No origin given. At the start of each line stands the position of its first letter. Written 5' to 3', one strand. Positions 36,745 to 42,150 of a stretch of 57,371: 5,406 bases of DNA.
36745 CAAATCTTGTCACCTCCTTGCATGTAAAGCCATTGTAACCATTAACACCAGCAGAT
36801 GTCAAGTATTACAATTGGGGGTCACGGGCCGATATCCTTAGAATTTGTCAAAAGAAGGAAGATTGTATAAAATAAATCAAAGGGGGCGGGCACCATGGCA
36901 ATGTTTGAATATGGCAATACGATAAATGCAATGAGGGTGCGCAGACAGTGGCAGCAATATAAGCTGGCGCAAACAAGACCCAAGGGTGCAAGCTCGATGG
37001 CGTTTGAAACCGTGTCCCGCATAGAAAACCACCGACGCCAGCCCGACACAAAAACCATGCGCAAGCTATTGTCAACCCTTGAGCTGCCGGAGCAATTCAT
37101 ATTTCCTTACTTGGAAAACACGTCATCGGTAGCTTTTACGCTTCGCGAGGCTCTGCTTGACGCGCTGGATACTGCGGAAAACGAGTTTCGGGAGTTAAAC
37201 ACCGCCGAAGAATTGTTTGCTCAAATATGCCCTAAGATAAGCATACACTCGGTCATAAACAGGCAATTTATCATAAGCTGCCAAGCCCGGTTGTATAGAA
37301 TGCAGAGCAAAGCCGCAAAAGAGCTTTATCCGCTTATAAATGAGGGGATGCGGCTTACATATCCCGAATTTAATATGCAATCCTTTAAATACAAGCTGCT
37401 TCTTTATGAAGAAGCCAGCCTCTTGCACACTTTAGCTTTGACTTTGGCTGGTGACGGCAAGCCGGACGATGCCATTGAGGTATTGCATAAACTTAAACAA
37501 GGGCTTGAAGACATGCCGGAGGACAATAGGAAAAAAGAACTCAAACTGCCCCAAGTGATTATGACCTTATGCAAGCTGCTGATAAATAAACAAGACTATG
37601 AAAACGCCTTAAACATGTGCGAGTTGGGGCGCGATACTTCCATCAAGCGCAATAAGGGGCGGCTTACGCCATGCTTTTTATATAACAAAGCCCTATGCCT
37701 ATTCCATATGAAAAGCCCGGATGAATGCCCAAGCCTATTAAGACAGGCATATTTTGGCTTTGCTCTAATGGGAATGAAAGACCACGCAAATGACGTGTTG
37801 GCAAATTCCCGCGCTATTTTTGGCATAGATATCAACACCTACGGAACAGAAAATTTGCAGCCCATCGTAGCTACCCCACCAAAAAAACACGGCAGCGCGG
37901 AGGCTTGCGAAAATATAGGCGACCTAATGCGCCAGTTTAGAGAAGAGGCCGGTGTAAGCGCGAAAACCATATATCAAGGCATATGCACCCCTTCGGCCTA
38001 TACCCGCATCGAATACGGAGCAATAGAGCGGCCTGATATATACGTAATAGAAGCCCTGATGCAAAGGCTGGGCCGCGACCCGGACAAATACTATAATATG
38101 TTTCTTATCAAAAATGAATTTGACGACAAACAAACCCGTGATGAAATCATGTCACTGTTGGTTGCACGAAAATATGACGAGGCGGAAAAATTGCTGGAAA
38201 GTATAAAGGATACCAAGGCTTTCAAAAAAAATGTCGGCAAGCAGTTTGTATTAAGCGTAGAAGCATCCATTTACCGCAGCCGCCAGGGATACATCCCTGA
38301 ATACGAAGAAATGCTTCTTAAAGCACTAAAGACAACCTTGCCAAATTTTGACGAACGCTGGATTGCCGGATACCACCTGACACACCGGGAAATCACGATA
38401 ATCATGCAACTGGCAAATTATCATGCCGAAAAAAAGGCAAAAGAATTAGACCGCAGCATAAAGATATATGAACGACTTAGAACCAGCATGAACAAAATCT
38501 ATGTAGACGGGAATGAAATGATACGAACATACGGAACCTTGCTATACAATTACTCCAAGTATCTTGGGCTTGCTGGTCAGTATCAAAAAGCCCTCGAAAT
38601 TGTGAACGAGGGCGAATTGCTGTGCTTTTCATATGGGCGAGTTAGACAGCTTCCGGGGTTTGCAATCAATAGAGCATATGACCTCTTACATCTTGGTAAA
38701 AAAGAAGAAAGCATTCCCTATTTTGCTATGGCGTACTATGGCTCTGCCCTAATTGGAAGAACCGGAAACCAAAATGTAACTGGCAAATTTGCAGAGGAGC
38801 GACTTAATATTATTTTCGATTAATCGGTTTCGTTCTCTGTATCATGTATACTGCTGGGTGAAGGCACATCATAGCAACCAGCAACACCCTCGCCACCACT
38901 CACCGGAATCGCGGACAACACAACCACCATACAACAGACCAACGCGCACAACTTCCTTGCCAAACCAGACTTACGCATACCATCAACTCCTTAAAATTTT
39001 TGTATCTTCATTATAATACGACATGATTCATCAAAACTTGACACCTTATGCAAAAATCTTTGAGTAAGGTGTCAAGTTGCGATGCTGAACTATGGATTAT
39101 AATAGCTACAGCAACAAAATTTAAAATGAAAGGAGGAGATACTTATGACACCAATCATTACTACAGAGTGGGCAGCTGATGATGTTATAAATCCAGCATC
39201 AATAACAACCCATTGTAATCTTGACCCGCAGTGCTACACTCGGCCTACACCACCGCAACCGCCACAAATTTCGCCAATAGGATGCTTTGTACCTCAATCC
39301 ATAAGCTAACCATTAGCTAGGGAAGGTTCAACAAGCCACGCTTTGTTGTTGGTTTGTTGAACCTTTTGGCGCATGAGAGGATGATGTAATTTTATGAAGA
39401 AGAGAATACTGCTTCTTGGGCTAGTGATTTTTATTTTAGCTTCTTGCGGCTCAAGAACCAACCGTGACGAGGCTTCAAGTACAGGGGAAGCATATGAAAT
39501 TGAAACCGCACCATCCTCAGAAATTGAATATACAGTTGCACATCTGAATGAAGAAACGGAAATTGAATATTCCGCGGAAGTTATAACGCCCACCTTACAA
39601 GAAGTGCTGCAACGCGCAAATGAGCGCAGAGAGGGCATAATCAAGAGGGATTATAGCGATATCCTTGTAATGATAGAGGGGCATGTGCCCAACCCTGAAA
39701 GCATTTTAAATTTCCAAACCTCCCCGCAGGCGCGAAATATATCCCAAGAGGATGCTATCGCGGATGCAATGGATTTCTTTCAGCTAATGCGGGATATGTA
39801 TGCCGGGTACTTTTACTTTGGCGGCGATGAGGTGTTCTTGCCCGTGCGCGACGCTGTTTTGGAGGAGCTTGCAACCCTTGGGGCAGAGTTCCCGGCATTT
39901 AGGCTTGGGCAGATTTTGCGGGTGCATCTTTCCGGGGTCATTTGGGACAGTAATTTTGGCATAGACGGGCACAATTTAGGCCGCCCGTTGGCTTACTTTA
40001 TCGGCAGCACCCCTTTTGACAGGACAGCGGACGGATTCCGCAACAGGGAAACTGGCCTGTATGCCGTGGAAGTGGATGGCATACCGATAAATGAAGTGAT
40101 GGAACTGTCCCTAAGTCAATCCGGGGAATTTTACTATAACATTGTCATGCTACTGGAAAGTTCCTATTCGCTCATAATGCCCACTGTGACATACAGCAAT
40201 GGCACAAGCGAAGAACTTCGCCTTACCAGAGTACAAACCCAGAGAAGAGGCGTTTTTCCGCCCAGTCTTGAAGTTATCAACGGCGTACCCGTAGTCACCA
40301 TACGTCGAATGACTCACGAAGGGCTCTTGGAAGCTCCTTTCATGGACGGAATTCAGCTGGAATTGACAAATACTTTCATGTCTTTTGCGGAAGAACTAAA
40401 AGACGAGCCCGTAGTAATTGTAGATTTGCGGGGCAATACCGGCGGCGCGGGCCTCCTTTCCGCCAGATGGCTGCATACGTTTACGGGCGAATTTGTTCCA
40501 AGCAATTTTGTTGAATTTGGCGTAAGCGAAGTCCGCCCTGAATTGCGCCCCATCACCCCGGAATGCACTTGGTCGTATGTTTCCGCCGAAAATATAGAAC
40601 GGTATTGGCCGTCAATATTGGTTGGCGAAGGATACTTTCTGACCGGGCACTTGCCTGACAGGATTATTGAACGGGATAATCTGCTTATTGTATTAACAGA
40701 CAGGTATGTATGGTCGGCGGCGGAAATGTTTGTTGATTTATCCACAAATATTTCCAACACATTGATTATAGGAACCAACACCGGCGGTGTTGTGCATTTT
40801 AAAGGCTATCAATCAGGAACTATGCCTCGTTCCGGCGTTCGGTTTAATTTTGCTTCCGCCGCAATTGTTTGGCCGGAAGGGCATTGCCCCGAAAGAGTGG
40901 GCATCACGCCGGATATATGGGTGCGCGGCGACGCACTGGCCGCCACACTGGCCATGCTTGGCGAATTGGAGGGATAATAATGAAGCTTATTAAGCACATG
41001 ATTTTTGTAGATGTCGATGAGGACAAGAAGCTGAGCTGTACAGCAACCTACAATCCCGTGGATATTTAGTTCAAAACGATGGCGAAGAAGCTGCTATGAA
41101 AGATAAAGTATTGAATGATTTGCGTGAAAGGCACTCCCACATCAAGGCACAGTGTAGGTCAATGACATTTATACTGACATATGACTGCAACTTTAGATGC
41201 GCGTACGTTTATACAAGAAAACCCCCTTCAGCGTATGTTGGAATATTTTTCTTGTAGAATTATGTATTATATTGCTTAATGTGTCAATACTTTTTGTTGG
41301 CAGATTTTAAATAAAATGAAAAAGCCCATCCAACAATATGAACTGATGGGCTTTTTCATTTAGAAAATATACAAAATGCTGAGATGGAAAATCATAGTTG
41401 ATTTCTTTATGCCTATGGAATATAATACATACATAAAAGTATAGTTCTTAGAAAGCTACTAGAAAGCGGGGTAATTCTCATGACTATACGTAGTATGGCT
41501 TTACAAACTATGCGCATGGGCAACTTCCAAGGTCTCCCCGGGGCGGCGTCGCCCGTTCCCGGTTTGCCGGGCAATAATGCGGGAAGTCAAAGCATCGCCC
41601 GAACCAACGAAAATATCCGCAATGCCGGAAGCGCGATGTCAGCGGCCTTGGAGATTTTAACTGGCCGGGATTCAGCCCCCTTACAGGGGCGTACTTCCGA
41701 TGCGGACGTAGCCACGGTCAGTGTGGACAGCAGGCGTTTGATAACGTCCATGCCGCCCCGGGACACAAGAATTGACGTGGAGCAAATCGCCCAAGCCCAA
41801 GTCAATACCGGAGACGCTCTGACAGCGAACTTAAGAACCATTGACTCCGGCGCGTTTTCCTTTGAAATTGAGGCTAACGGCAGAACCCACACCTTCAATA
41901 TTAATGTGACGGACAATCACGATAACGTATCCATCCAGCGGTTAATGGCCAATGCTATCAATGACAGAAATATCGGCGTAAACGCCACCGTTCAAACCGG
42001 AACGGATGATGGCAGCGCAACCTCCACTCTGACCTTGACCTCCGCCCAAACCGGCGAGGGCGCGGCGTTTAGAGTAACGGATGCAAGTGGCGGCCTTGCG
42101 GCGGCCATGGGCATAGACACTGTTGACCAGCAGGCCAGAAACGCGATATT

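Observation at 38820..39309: Two unannotated small-peptide genes on a mirror-symmetric divergent promoter centred on a perfect 14-bp inverted repeat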

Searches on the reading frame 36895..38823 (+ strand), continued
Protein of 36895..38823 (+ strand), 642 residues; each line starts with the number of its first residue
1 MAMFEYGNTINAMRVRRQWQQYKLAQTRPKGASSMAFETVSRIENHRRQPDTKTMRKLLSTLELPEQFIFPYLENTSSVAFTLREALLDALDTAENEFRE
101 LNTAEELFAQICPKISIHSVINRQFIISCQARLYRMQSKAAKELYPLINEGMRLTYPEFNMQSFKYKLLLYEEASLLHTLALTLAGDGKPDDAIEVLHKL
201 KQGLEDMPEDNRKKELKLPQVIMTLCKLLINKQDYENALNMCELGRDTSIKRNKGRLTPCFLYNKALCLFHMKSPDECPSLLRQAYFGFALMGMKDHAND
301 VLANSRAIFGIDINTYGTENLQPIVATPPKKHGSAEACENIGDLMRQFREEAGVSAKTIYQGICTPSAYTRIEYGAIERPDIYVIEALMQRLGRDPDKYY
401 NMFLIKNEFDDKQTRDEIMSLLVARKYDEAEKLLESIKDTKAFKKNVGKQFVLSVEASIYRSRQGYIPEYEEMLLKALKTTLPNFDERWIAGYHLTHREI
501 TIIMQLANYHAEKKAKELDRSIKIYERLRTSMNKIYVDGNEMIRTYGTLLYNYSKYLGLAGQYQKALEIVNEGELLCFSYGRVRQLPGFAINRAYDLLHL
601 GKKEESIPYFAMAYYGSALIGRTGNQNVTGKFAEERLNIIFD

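Call 50: search_solved_structures(query=A1, max_evalue=1)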
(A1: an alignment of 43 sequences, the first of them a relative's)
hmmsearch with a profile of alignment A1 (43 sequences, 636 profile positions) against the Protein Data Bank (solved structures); distinct sequences matched with E-value up to 1: 58.
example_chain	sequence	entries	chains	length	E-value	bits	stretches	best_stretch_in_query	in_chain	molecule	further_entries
2qfc_A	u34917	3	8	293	1.8e-16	62.8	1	334-601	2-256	PlcR protein | Transcriptional activator PlcR protein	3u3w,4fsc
4y6w_A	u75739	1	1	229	3e-11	45.6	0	174-201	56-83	NaB(AB)3ACb - light chain TPR-like repeats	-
4y6c_A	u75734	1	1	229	1.5e-10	43.2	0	174-202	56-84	ANSERINA PUTATIVE KINESIN LIGHT chain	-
3ivp_A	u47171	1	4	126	3.3e-06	28.9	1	8-83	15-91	Putative transposon-related DNA-binding protein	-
5fjy_A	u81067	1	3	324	2.4e-05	26.1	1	171-285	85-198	KINESIN LIGHT CHAIN 2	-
6ejn_A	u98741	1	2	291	2.9e-05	25.8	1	171-285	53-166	Kinesin light chain 2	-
6f9i_A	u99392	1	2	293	3e-05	25.7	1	171-285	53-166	Kinesin light chain 2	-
2aw6_A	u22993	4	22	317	3.1e-05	25.7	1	337-389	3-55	PrgX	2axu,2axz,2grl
2awi_A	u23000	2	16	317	3.1e-05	25.7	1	337-389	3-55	PrgX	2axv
5ojf_A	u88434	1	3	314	4e-05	25.3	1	171-285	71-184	Kinesin light chain 2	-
2grm_A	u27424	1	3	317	4.2e-05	25.3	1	337-389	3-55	PrgX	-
4ia8_A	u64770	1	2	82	4.5e-05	25.1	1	7-69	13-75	Regulatory protein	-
7ai4_A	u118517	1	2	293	4.6e-05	25.1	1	171-282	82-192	Isoform C of Kinesin light chain 1,Isoform C of Kinesin light chain 1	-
4ryk_A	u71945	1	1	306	4.6e-05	25.1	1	333-396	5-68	Lmo0325 protein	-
3kxa_A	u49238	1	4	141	4.8e-05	25.1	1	7-60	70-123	Putative uncharacterized protein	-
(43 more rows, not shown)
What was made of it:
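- The closest solved relative is the activator PlcR (call 50).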

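Call 72: search_protein_families(library=ncbifam, proteins=[L002:8016-9344:+, L013:1869-3200:+], max_evalue=0.01)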
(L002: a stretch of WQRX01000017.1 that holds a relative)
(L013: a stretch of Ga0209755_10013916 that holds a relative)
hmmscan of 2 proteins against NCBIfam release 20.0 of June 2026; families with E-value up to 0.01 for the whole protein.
L002:8016-9344:+ (442 aa): 67 families (the best 25 are shown)
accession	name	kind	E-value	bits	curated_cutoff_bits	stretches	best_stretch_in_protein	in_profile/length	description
NF047865.1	rSAM_PapB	equivalog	5.5e-38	131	340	1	98-404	4-319/330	PapB family radical SAM/SPASM ranthipeptide maturase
TIGR04463.1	rSAM_vs_C_rich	equivalog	1.4e-29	103.2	525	1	8-406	3-399/438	TIGR04463 family radical SAM/SPASM RiPP maturase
TIGR04334.1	rSAM_Clo7bot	equivalog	4e-29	101.5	600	1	7-436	6-438/440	radical SAM/SPASM domain Clo7bot peptide maturase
NF038107.1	rSAM_NF038107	equivalog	4.2e-27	95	600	1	5-425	5-425/444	Cys-every-fifth radical SAM/SPASM peptide maturase CefB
NF052473.1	rSAM_FlmE_OhkG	exception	2.4e-25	89.2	500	1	8-437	8-461/481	FlmE/OhkG family radical SAM/SPASM peptide maturase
TIGR04064.1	rSAM_nif11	equivalog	2.3e-24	86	518.7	1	90-402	71-401/459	nif11-like peptide radical SAM maturase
TIGR04280.1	geopep_mat_rSAM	hypoth_equivalog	5.2e-23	81.7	400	1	51-402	43-393/428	geopeptide radical SAM maturase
TIGR03974.1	rSAM_six_Cys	equivalog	3e-20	72.5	425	1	28-418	24-437/451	thioether cross-link-forming SCIFF peptide maturase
TIGR02668.1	moaA_archaeal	equivalog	4.1e-20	72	325.25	1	98-355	11-268/303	GTP 3',8-cyclase MoaA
NF041298.1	rSAM_mat_DynA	equivalog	1e-19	70.8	450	1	104-411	8-331/356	dynobactin maturation radical SAM/SPASM protein DynA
TIGR02666.1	moaA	equivalog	2.5e-19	69.4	284.05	1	103-276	16-194/336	GTP 3',8-cyclase MoaA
NF040492.1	not_ScfB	exception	7.9e-19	67.9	855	1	73-409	72-423/450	ScfB-related radical SAM/SPASM orphan maturase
TIGR04068.1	rSAM_ocin_clost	equivalog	8.4e-18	64.5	500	1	29-259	23-262/462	Cys-rich peptide radical SAM maturase CcpM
NF001199.0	PRK00164.2-1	equivalog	1.2e-16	60.7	231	1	98-354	13-269/308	GTP 3',8-cyclase MoaA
NF038283.1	viperin_w_prok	equivalog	4.4e-16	58.9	180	1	99-298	4-211/281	viperin family antiviral radical SAM protein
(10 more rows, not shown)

L013:1869-3200:+ (443 aa): 69 families (the best 25 are shown)
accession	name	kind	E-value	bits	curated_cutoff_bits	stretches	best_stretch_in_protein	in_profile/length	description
TIGR04334.1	rSAM_Clo7bot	equivalog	1.4e-95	320.5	600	1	11-429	1-431/440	radical SAM/SPASM domain Clo7bot peptide maturase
TIGR04463.1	rSAM_vs_C_rich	equivalog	7.9e-79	265.4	525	1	15-414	1-403/438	TIGR04463 family radical SAM/SPASM RiPP maturase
NF038107.1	rSAM_NF038107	equivalog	1.5e-65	221.7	600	1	11-408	2-403/444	Cys-every-fifth radical SAM/SPASM peptide maturase CefB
NF052473.1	rSAM_FlmE_OhkG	exception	3.7e-57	194.1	500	2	10-276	1-281/481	FlmE/OhkG family radical SAM/SPASM peptide maturase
TIGR04280.1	geopep_mat_rSAM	hypoth_equivalog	1.7e-56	192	400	1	12-414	3-401/428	geopeptide radical SAM maturase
NF047865.1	rSAM_PapB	equivalog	1.1e-39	136.6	340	1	100-408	5-319/330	PapB family radical SAM/SPASM ranthipeptide maturase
TIGR04136.1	rSAM_FibroRumin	equivalog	5.8e-30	104.5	400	1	65-433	58-444/458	FibroRumin system radical SAM peptide maturase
TIGR04068.1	rSAM_ocin_clost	equivalog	5.7e-29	101.3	500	1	29-283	12-274/462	Cys-rich peptide radical SAM maturase CcpM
TIGR04064.1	rSAM_nif11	equivalog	4e-26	91.7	518.7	2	100-253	80-234/459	nif11-like peptide radical SAM maturase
TIGR03974.1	rSAM_six_Cys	equivalog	8.7e-25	87.5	425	1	62-415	63-426/451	thioether cross-link-forming SCIFF peptide maturase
NF041298.1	rSAM_mat_DynA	equivalog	1.2e-24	87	450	1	102-409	5-325/356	dynobactin maturation radical SAM/SPASM protein DynA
TIGR03906.1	quino_hemo_SAM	equivalog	3.7e-22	78.6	453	1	100-240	96-238/467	quinohemoprotein amine dehydrogenase maturation protein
TIGR03942.1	sulfatase_rSAM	equivalog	9.6e-22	77.5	349.45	1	105-416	8-335/363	anaerobic sulfatase maturase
NF041707.1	rSAM_YhhB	equivalog_domain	6.1e-20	71.5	445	1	106-242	10-151/369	cyclophane-forming radical SAM/SPASM peptide maturase YhhB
TIGR04083.1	rSAM_pep_methan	hypoth_equivalog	1.7e-19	69.9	300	1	101-411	3-316/376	TIGR04083 family peptide-modifying radical SAM enzyme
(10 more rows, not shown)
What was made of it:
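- Closest known: Group III Rgg/SHP systems controlling RaS-RiPP operons. Different: The maturases here are PapB/Clo7bot-like SPASM enzymes acting on Cys-rich precursors (call 72).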

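Call 73: search_protein_representatives(protein=P0001)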
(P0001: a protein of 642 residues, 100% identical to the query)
Query: 642 residues. Proteins with E-value up to 0.001 (for the whole library): 1954; up to 1e-10: 973; up to 1e-30: 191. The best 150 are listed.
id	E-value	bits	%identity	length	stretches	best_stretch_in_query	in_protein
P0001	0.0e+00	1454.7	100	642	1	1-642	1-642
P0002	1.5e-207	707.2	62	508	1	136-642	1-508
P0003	2.8e-154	531.2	42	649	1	4-641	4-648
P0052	4.3e-150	517.4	42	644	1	2-642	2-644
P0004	4.4e-147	507.5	44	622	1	8-642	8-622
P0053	5.0e-147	507.3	42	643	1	1-636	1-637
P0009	3.8e-138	478.0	41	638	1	2-641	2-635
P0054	2.4e-135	468.7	39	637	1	3-640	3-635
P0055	7.7e-133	460.4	40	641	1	7-642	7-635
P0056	9.4e-131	453.5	41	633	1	5-642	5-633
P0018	1.5e-123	429.7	40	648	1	39-641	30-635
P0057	4.7e-123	428.1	38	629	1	11-642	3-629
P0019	5.3e-123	427.9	39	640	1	6-621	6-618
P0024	2.1e-120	419.3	37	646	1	4-642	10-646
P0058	4.4e-120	418.3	43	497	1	148-641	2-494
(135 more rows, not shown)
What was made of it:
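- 191 representatives at E <= 1e-30, mostly 620-670 aa (call 73).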

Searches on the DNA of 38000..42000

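Call 42: search_rna_families(source=window, start=38000, end=42000, threshold=evalue, max_evalue=1)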
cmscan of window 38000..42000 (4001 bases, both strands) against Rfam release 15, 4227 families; matches with E-value up to 1: 3.
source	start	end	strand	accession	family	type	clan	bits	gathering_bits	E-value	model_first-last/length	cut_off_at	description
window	41263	41368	+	RF00121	MicC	Gene; sRNA;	-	29.9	90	0.14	1-123/123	no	MicC RNA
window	39034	39077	-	RF03697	mir-722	Gene; miRNA;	-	24.9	81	0.12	1-67/67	no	mir-722 microRNA precursor family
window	41289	41360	+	RF00506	Thr_leader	Cis-reg; leader;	-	22.9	55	0.41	1-118/118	no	Threonine operon leader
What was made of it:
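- There is no Rfam match above threshold (call 42).
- Tried and rejected: The Rfam scan of 38000-42000 gave only sub-threshold noise (call 42).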

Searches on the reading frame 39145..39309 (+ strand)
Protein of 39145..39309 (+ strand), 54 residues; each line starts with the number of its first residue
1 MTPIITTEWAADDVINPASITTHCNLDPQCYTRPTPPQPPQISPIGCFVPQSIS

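Call 6: search_protein_families(library=pfam, proteins=[window:39145-39309:+], max_evalue=0.01)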
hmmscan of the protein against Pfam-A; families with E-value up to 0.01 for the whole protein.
window:39145-39309:+ (54 aa): 0 families

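Call 7: search_protein_families(library=ncbifam, proteins=[window:39145-39309:+], max_evalue=0.1)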
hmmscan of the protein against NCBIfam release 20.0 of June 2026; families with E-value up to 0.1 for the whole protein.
window:39145-39309:+ (54 aa): 0 families

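Call 31: find_homologous_proteins(query=window:39145-39306:+, max_evalue=10)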
Query seq(54 aa) (54 aa): 1 proteins with E <= 10 among 1 candidates.
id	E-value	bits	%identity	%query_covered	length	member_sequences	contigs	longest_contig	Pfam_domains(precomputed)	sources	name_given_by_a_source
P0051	1.9e-29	118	100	100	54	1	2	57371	-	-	-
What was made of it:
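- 39145..39309 (+): 54-aa ORF, a candidate and possibly orphaned RiPP precursor. N-terminus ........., 3 Cys, Pro-rich core. No homologue found (call 31).
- On Radical SAM/SPASM RiPP cluster (ranthipeptide/sactipeptide-like): There is no family HMM hit (calls 6, 7) and no homologue (call 31).
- No homologue among 5.8 billion proteins (call 31).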

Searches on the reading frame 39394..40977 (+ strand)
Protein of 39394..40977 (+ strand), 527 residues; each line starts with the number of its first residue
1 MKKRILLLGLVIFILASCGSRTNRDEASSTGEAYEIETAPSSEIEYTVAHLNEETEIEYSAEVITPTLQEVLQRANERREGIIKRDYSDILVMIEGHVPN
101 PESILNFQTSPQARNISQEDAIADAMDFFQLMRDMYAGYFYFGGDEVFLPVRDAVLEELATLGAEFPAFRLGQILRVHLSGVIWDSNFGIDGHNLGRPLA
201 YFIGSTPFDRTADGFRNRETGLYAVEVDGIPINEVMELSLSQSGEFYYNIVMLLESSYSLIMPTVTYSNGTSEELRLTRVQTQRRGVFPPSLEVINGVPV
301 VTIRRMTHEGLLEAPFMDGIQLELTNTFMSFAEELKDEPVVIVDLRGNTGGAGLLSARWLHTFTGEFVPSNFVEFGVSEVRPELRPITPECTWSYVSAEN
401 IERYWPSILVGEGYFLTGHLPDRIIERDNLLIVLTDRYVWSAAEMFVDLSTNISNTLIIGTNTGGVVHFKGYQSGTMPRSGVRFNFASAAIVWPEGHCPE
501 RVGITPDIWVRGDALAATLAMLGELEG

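Call 6: search_protein_families(library=pfam, proteins=[window:39394-40977:+], max_evalue=0.01)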
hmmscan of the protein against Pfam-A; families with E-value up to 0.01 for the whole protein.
window:39394-40977:+ (527 aa): 1 family
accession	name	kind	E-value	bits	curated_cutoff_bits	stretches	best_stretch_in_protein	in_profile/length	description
PF03572.23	Peptidase_S41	-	8e-11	42.2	24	1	326-508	16-163/165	Peptidase family S41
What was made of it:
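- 39394..40977 (+): Lipoprotein of the Peptidase_S41 family, 527 aa, lipobox LASC. Pfam PF03572, E 8e-11 (call 6).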

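Call 7: search_protein_families(library=ncbifam, proteins=[window:39394-40977:+], max_evalue=0.1)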
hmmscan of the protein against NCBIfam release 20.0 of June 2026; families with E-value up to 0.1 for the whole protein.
window:39394-40977:+ (527 aa): 4 families
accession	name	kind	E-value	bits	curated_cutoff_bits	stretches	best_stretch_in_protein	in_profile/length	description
TIGR00225.1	prc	subfamily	7.9e-06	25.1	218.6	1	428-511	235-315/335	C-terminal processing peptidase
NF008388.1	PRK11186.1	exception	0.003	16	825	0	426-465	437-476/663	carboxy terminal-processing peptidase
NF041193.1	lipo_SP0191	subfamily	0.012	15.6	75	1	1-38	1-38/190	SP0191 family lipoprotein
NF058647.1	lipo_LytA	equivalog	0.097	12.9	110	0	1-32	1-32/107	acidic lipoprotein LytA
